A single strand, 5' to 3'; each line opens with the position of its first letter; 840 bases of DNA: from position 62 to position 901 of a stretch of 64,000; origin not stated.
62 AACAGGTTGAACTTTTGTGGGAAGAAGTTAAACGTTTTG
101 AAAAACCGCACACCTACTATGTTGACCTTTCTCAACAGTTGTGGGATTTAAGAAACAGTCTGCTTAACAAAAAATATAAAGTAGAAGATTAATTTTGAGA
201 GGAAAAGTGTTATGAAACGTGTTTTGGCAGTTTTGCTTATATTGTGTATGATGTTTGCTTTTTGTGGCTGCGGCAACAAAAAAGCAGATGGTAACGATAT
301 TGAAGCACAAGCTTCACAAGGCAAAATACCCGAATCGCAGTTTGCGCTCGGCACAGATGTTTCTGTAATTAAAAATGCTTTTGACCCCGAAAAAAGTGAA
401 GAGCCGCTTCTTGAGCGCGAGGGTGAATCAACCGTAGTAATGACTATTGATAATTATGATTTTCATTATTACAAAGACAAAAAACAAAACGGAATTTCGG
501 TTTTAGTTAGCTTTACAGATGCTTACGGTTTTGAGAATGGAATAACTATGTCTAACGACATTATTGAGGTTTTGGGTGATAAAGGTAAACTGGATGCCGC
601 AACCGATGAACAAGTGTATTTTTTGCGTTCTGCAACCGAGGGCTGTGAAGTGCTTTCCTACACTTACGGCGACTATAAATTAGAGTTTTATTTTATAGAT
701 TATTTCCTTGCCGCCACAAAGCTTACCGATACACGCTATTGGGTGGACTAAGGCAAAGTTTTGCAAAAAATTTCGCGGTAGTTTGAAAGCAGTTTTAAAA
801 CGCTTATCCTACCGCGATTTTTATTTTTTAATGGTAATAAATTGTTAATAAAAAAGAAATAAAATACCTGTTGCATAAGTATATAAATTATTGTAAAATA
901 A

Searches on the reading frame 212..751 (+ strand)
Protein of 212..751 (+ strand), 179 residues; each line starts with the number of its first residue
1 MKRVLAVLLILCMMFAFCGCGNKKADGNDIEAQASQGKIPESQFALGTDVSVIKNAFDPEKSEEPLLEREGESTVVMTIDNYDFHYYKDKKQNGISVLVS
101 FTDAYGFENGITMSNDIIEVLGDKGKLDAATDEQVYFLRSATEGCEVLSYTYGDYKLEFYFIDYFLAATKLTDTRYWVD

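Call 92: search_protein_families(library=pfam, alignment_id=A2, max_evalue=0.00001)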
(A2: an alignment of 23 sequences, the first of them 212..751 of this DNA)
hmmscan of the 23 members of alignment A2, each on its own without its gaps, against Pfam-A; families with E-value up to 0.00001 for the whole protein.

A. member 1, window:212-751:+ (179 aa): 0 families

B. families by the number of members that match (of 23 scanned): 61 families (the first 25 are shown)
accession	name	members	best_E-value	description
PF07724.20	AAA_2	2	1.7e-63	AAA domain (Cdc48 subfamily)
PF00004.35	AAA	2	2.1e-25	ATPase family associated with various cellular activities (AAA)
PF01926.29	MMR_HSR1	2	9.9e-21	50S ribosome-binding GTPase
PF07728.20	AAA_5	2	1.1e-18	AAA domain (dynein-related subfamily)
PF01842.31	ACT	2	7.6e-15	ACT domain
PF02421.24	FeoB_N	2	3.8e-11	Ferrous iron transport protein B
PF03193.22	RsgA_GTPase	2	1.3e-09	RsgA GTPase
PF03323.18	GerA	1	4.4e-139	Bacillus/Clostridium GerA spore germination protein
PF02562.22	PhoH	1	7.2e-98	PhoH-like protein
PF06898.16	YqfD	1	3.1e-94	Putative stage IV sporulation protein YqfD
PF05362.19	Lon_C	1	2.6e-84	Lon protease (S16) C-terminal proteolytic domain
PF00742.24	Homoserine_dh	1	3.6e-65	Homoserine dehydrogenase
PF02784.22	Orn_Arg_deC_N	1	6.2e-65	Pyridoxal-dependent decarboxylase, pyridoxal binding domain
PF03462.23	PCRF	1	2.3e-56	PCRF domain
PF00696.33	AA_kinase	1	1.3e-53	Amino acid kinase family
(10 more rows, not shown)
